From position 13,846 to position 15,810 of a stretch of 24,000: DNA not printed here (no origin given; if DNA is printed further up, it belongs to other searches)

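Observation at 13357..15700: Self-contained OLD-family nuclease plus domainless 204-aa partner: candidate two-gene defence cassette with a non-canonical partner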

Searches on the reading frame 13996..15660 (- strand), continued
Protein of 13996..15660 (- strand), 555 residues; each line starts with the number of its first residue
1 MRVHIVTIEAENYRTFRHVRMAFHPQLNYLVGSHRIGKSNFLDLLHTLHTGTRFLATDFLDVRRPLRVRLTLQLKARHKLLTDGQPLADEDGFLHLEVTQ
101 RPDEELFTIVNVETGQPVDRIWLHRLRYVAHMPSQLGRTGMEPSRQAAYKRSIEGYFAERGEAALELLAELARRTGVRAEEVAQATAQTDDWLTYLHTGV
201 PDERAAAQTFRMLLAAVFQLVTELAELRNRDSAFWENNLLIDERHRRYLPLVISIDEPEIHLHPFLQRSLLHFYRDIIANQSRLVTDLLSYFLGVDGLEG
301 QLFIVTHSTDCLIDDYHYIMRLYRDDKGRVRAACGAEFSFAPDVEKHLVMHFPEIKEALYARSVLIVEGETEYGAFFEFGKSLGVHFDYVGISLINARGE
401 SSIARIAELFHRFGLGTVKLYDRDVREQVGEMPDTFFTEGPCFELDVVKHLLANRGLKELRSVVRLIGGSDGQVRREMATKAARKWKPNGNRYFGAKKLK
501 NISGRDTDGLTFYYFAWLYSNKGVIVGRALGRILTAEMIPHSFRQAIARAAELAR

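Call 50: search_protein_families(library=pfam, proteins=[L077:4944-5876:+, L036:4851-5813:+, L019:4379-5731:+, L024:4515-5873:+, L065:4449-5777:+, L062:4558-5958:+, L069:9815-11593:+, L033:3809-5116:+, L028:4300-5880:-, L062:7732-8160:+], max_evalue=0.0001)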
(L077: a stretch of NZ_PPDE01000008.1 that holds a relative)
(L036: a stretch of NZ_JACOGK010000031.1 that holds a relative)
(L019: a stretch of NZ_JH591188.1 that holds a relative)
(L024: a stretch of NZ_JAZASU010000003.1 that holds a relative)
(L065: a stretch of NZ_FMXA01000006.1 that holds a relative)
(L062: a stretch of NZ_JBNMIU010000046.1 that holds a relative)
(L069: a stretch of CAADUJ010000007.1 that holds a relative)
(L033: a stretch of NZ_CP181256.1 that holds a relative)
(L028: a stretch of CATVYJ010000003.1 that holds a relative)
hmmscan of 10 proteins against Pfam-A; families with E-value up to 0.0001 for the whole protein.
L077:4944-5876:+ (310 aa): 1 family
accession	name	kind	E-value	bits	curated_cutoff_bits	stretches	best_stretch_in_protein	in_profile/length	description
PF00892.27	EamA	-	1.8e-24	87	28.2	2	19-149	2-134/135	EamA-like transporter family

L036:4851-5813:+ (320 aa): 1 family
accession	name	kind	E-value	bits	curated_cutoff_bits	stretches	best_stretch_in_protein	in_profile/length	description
PF13484.11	Fer4_16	-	8.2e-06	27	30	1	188-250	4-66/66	4Fe-4S double cluster binding domain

L019:4379-5731:+ (450 aa): 1 family
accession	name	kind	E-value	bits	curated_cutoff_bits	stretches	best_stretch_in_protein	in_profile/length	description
PF01964.24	ThiC_Rad_SAM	-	1.2e-187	624.2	25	1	17-434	1-419/420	Radical SAM ThiC family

L024:4515-5873:+ (452 aa): 1 family
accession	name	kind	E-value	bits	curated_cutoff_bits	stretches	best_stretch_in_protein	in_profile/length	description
PF01964.24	ThiC_Rad_SAM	-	2.3e-187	623.4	25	1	19-436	1-419/420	Radical SAM ThiC family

L065:4449-5777:+ (442 aa): 1 family
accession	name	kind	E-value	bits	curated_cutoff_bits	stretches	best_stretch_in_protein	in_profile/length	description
PF01964.24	ThiC_Rad_SAM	-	1.8e-190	633.6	25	1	10-426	1-418/420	Radical SAM ThiC family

L062:4558-5958:+ (466 aa): 1 family
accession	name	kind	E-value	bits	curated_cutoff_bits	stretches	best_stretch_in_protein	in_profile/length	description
PF01554.23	MatE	-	3.2e-46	157.4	24.9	2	43-203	1-161/161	MatE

L069:9815-11593:+ (592 aa): 6 families
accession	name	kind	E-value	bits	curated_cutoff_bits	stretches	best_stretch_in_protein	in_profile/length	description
PF00009.33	GTP_EFTU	-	2.9e-30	105.7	26.5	1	14-177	5-186/188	Elongation factor Tu GTP binding domain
PF09107.17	SelB-wing_3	-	4.1e-15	55.5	23.2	1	537-582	1-46/47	Elongation factor SelB, winged helix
PF25461.1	Beta-barrel_SelB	-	7.5e-12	45.8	27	1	291-367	11-79/80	Selenocysteine-specific elongation factor, beta-barrel domain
PF03144.31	GTP_EFTU_D2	-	5.6e-06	27.1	30.3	1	203-270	1-73/73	Elongation factor Tu domain 2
PF01926.29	MMR_HSR1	-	7.5e-06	26.5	21.9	1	15-112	2-101/113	50S ribosome-binding GTPase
PF09106.17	SelB-wing_2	-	6.2e-05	23.4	22.3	0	405-457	2-54/57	Elongation factor SelB, winged helix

L033:3809-5116:+ (435 aa): 1 family
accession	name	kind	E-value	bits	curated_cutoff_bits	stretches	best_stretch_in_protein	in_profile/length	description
PF01964.24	ThiC_Rad_SAM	-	1.7e-188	627.1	25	1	2-418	1-418/420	Radical SAM ThiC family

L028:4300-5880:- (526 aa): 0 families

L062:7732-8160:+ (142 aa): 1 family
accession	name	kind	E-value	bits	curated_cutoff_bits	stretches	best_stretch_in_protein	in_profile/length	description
PF00254.34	FKBP_C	-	2.5e-24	85.9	21.1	1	3-113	6-74/94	FKBP-type peptidyl-prolyl cis-trans isomerase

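Call 52: search_dna_similar(query=window:13996-15660:-, collection=plasmids, mode=protein, max_rows=12)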
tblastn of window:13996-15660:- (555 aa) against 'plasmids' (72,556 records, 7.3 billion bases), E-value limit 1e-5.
Records with a match: 14; places in all: 14; records where one place covers at least 80% of the query: 0.
Best place of each record, by identity: <60% 14.
By first word of the organism name: Enterobacter 3; Lactiplantibacillus 2; Cupriavidus 2; Mesorhizobium 2; Novosphingobium 1; Agrobacterium 1; Sphingomonas 1; Pantoea 1; Methanomethylovorans 1.
By predicted mobility (MOB-suite, as given by PLSDB): non-mobilizable 8; mobilizable 3; conjugative 3.
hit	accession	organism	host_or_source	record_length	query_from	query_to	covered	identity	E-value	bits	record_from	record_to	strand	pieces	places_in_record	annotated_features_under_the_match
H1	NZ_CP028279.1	Lactiplantibacillus plantarum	cell culture,Pickled Green Chili Peppers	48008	12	424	56%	29.4%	4e-21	169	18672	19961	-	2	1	AAA family ATPase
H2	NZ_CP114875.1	Lactiplantibacillus plantarum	-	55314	12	424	54%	29.5%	5e-19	163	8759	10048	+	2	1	AAA family ATPase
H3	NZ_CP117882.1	Novosphingobium sp. KACC 22771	Single cell,soil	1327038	199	410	38%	27.9%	1e-6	59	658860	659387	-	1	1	none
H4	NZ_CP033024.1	Agrobacterium fabrum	Prunus sp.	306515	234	434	36%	27.3%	6e-6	57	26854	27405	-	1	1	AAA family ATPase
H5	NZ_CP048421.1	Sphingomonas insulae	Cell,soil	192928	252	424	31%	31.3%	3e-7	61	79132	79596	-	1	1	AAA family ATPase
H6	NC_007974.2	Cupriavidus metallidurans CH34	-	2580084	252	436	33%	27.1%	3e-7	61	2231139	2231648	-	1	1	none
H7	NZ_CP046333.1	Cupriavidus metallidurans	sedimentation pond in a zinc factory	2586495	252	436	33%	27.1%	3e-7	61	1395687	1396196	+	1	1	none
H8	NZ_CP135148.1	Enterobacter kobei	duck,metagenomic assembly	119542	243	399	28%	30.7%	1e-8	66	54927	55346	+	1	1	AAA family ATPase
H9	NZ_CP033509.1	Mesorhizobium jarvisii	Lotus corniculatus,cell culture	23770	252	424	31%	27.7%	4e-9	67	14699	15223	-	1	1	AAA family ATPase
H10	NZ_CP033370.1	Mesorhizobium loti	Lotus sp.,cell culture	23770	252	424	31%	27.7%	4e-9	67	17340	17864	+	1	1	AAA family ATPase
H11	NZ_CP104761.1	Pantoea piersonii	Homo sapiens,Cell culture,Unstimulated ...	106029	243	399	28%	30.1%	4e-8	64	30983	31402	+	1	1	AAA family ATPase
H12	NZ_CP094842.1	Enterobacter ludwigii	cell culture,tailing mud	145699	243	399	28%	29.4%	4e-8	64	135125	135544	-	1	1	AAA family ATPase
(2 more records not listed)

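Call 53: search_dna_similar(query=window:13996-15660:-, collection=phages, mode=protein, max_rows=12)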
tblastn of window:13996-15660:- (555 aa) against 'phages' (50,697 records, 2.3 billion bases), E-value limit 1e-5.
No match.

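Call 54: get_annotated_region(hit=H1, flank=4000)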
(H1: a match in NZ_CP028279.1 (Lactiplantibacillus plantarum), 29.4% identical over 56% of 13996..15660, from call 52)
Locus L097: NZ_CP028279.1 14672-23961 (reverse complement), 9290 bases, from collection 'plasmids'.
description: Lactiplantibacillus plantarum strain SRCM100995 plasmid unnamed4, complete sequence
organism: Lactiplantibacillus plantarum (NCBI taxid 1590)
taxonomy: Bacteria; Bacillota; Bacilli; Lactobacillales; Lactobacillaceae; Lactiplantibacillus; Lactiplantibacillus plantarum
host: -; source: cell culture,Pickled Green Chili Peppers; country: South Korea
typing (MOB-suite, as given by PLSDB): mobilizable; replicon rep_cluster_1567,rep_cluster_731; relaxase MOBP,MOBQ
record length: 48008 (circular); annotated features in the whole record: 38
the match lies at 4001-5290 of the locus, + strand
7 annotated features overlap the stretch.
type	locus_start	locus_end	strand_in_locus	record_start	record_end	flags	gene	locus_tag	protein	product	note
CDS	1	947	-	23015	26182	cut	-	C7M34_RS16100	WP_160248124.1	HsdR family type I site-specific deoxyribonuclease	GO:0009307 - DNA restriction-modification system [Evidence IEA]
CDS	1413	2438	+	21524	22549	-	-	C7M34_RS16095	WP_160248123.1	hypothetical protein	-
CDS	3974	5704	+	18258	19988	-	-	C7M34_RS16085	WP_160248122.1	AAA family ATPase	-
CDS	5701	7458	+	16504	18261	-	-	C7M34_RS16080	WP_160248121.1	ATP-dependent helicase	-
CDS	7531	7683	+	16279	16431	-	-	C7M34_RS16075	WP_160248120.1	helix-turn-helix domain-containing protein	-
CDS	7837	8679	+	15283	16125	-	-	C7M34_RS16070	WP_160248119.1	IS3 family transposase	-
CDS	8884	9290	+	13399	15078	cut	dld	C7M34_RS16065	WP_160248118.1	D-lactate dehydrogenase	GO:0006089 - lactate metabolic process [Evidence IEA]; GO:0019516 - lactate oxidation [Evidence IEA]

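Call 55: search_protein_families(library=padloc, proteins=[L097:3974-5701:+, L077:6001-7677:+, L018:6001-7701:+, L019:5980-7617:+, L097:5701-7455:+], max_evalue=1e-20)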
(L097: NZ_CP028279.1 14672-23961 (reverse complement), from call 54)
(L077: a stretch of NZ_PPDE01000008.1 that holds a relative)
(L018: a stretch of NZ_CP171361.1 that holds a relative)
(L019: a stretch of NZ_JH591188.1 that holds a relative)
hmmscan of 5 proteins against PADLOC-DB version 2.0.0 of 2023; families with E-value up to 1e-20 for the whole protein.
L097:3974-5701:+ (576 aa): 13 families
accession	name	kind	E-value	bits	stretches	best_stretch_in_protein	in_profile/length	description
PDLC00085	GajA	-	1e-185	616.9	1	1-575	1-575/580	AAA ATPase domain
PDLC02358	Old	-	2.2e-32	110.6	0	250-547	271-545/578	Old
PDLC00067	GajA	-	7e-30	102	0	310-505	328-527/604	AAA ATPase domain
PDLC00070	GajA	-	1.8e-28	97.5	1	258-456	284-466/596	AAA ATPase domain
PDLC00071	GajA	-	6.8e-28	95.8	0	257-443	268-440/588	AAA ATPase domain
PDLC00065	GajA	-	2.3e-27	94.1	0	263-448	332-514/670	AAA ATPase domain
PDLC00093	GajA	-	7.5e-26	89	0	266-453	383-570/736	AAA ATPase domain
PDLC02979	AriA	-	1.1e-25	89.2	0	85-328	156-373/373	-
PDLC00063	GajA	-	1.6e-25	87.8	0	268-401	347-482/679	AAA ATPase domain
PDLC00095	GajA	-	8.4e-25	85.4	0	261-449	391-572/752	AAA ATPase domain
PDLC00079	GajA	-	2e-23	81.1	0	260-454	342-544/702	AAA ATPase domain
PDLC00096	GajA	-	2.2e-23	80.9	0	268-416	291-426/630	AAA ATPase domain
PDLC00094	GajA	-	2.8e-22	76.9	0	311-448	325-463/569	AAA ATPase domain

L077:6001-7677:+ (559 aa): 5 families
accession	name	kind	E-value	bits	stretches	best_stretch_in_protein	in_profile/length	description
PDLC00085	GajA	-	9.9e-122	405.6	1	1-548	6-576/580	AAA ATPase domain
PDLC00070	GajA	-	1.9e-25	87.5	0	170-430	234-459/596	AAA ATPase domain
PDLC02358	Old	-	4.6e-24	83.1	0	340-431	368-460/578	Old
PDLC00071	GajA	-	1.7e-22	78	0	250-424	279-441/588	AAA ATPase domain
PDLC00096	GajA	-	2.7e-22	77.3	0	241-424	288-460/630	AAA ATPase domain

L018:6001-7701:+ (567 aa): 7 families
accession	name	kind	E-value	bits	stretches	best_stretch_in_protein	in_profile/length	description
PDLC00085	GajA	-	5.8e-128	426.2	2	203-547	229-578/580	AAA ATPase domain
PDLC00070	GajA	-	2.1e-32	110.5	1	202-429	268-461/596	AAA ATPase domain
PDLC02358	Old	-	2.4e-26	90.7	0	335-428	364-458/578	Old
PDLC02979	AriA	-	1.2e-24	85.8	0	1-81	1-107/373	-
PDLC00066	GajA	-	6.6e-22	75.8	0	289-465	304-478/567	AAA ATPase domain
PDLC00077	GajA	-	2.5e-21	73.9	0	246-429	336-508/616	AAA ATPase domain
PDLC00071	GajA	-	3.8e-21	73.5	0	249-421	279-439/588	AAA ATPase domain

L019:5980-7617:+ (546 aa): 6 families
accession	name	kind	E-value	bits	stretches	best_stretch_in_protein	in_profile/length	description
PDLC00085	GajA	-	2.9e-111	371.1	2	190-539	229-577/580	AAA ATPase domain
PDLC02358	Old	-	1.4e-27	94.8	0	2-89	3-89/578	Old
PDLC00070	GajA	-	1e-26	91.7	0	238-416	292-454/596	AAA ATPase domain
PDLC02979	AriA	-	1e-22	79.5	0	1-67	1-58/373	-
PDLC00071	GajA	-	4.1e-22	76.7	0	242-387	279-411/588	AAA ATPase domain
PDLC00077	GajA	-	7e-22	75.7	0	1-46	1-47/616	AAA ATPase domain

L097:5701-7455:+ (585 aa): 13 families
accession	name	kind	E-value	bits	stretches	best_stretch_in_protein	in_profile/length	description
PDLC00107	GajB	-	5.8e-166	551.5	1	3-576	3-584/587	UrvD helicase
PDLC00132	GajB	-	4e-46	155.9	0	172-289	174-290/625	UrvD helicase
PDLC03802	RTasHel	-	1.5e-42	144.3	1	16-351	6-321/675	DRT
PDLC00117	GajB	-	5.8e-39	132.1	1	9-363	9-368/604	UrvD helicase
PDLC00127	GajB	-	1e-38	131.2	1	17-289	10-280/594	UrvD helicase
PDLC00114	GajB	-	5.1e-33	112.5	1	18-288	10-289/635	UrvD helicase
PDLC00103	GajB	-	2.1e-31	107.5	1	17-299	18-294/612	UrvD helicase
PDLC00121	GajB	-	7.1e-27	92.2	1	18-567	8-533/565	UrvD helicase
PDLC00104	GajB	-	5e-26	89.6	1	18-353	6-304/574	UrvD helicase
PDLC00122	GajB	-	3.5e-23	80.3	0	200-492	150-443/502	UrvD helicase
PDLC00119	GajB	-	2e-21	74.6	0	177-272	183-278/565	UrvD helicase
PDLC00123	GajB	-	2e-21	74.2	0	15-566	4-525/540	UrvD helicase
PDLC00135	GajB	-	2.1e-21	74.5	0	24-288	16-242/603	UrvD helicase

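Call 66: predict_structure(alignment_id=A5)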
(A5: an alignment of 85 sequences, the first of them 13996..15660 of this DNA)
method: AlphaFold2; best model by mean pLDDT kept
length: 555 residues; sequences in the alignment: 85
mean_pLDDT: 87.9   pTM: 0.79
mean pLDDT of the five models: 87.9, 86.5, 86.0, 85.0, 84.5
residues with pLDDT >= 90: 311; 70-90: 206; 50-70: 31; < 50: 7
segments of 3 or more residues with pLDDT < 50: 79-82, 84-86
pLDDT, mean of each block of 10 residues (from residue 1): 87 97 94 89 93 93 97 67 50 89 93 88 83 64 77 89 91 85 80 81 82 89 88 83 89 83 80 92 95 94 83 83 94 90 86 85 94 96 90 92 92 92 93 95 96 94 87 87 87 81 88 95 95 97 98 94
secondary structure, 60 per line:
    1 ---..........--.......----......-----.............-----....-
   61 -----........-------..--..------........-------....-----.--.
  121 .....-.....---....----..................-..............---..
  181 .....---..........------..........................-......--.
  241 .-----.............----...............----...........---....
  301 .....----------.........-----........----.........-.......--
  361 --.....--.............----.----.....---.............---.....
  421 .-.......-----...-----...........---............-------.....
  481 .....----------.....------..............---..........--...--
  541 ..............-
elements in order: E4-13 E16-22 E27-32 H38-50 E66-73 E93-100 E108-111 H120-125 E127-131 H135-138 H143-160 H162-175 H179-185 H189-198 H205-230 H232-237 E247-256 H264-278 H283-293 E297-305 E319-324 E330-334 H342-350 H352-358 E363-367 H370-382 E392-396 H400-412 E416-421 H423-429 E435-437 H443-453 H457-468 H476-485 H496-500 H507-520 H524-533 H541-554
